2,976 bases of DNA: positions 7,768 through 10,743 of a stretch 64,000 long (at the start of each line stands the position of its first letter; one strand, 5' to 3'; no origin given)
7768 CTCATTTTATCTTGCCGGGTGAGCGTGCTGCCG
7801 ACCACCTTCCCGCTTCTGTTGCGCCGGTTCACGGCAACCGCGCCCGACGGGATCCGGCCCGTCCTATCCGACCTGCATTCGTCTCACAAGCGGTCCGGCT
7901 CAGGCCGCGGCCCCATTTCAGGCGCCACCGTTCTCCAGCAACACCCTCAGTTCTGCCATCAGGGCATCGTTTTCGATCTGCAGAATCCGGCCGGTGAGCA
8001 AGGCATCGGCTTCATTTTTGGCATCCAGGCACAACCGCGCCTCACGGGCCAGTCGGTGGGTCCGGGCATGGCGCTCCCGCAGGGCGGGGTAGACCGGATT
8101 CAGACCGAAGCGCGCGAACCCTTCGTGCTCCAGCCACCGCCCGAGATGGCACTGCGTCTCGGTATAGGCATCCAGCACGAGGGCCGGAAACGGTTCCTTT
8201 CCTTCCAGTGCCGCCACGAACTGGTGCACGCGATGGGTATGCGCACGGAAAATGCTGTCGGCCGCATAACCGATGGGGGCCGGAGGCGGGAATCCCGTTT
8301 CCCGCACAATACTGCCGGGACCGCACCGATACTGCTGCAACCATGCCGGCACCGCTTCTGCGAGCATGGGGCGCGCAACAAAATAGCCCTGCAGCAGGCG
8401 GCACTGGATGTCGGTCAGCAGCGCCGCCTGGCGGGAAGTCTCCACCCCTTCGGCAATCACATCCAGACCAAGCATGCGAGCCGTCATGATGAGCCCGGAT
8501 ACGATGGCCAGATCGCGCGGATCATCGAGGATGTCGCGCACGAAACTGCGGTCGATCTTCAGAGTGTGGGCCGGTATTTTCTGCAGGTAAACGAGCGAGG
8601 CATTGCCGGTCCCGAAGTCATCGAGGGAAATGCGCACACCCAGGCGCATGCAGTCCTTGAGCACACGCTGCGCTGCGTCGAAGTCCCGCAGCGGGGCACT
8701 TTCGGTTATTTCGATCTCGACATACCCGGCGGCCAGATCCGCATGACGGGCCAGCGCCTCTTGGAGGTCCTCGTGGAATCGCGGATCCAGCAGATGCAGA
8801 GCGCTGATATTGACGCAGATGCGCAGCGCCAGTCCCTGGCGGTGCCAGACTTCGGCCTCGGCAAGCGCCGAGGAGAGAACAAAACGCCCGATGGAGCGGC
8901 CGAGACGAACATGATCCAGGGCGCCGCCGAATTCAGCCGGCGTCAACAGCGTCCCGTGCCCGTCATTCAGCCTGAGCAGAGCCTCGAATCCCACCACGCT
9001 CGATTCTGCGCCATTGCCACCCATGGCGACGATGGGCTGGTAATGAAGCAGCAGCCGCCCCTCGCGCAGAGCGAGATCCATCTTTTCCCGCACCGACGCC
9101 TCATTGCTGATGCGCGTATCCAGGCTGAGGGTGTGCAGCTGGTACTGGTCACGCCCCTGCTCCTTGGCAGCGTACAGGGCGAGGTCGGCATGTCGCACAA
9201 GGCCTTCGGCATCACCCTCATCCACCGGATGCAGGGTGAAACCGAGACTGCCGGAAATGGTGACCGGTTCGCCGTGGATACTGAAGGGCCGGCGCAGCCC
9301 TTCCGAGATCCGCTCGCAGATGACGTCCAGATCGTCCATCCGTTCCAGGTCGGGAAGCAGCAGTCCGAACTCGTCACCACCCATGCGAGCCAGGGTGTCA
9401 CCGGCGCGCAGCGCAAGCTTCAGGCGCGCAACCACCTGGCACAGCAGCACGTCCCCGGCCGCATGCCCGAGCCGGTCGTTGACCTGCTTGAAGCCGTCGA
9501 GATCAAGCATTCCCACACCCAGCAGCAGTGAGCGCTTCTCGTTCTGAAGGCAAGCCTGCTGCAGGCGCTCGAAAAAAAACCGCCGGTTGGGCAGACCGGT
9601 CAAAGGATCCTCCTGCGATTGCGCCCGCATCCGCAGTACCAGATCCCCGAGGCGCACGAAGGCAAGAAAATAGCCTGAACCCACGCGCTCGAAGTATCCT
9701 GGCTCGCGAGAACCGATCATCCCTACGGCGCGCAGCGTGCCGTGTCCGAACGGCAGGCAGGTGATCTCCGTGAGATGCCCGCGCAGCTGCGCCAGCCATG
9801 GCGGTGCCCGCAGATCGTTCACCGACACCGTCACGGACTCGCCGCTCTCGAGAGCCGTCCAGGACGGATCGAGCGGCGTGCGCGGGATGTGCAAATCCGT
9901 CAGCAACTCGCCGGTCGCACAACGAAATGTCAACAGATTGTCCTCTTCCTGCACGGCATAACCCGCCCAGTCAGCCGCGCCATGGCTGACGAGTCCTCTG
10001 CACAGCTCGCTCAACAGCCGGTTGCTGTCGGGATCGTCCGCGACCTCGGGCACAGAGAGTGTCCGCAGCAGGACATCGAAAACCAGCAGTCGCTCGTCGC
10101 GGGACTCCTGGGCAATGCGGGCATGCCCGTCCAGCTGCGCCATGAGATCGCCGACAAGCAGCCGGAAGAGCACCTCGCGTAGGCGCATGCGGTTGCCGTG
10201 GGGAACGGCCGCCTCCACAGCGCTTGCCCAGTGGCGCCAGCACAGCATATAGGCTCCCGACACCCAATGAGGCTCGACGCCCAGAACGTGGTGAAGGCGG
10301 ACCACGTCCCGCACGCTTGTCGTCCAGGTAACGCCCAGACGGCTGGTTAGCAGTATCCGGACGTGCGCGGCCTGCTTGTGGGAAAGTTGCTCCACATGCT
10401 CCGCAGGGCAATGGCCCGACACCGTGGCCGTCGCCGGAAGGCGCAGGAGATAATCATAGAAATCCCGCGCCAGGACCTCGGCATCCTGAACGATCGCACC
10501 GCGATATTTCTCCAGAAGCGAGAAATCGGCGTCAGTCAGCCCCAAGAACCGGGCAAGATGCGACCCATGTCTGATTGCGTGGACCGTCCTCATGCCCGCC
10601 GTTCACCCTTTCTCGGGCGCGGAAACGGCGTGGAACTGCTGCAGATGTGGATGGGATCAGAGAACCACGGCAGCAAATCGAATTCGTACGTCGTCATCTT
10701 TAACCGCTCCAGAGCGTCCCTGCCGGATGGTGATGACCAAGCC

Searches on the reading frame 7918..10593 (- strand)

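Call 24: search_protein_families(library=pfam, proteins=[window:7918-10593:-], max_evalue=0.00001)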
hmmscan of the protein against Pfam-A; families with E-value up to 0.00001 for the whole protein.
window:7918-10593:- (891 aa): 4 families
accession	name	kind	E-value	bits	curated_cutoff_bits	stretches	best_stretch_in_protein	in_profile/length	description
PF00563.25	EAL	-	4.4e-59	200.2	31.3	1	505-742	4-236/236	EAL domain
PF00990.26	GGDEF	-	1.4e-42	145.7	23.8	1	328-483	3-161/161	Diguanylate cyclase, GGDEF domain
PF11563.14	Protoglobin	-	6e-15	56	25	1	13-140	8-135/158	Protoglobin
PF13682.11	CZB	-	1.4e-07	32.2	29.4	1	787-852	3-63/64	Chemoreceptor zinc-binding domain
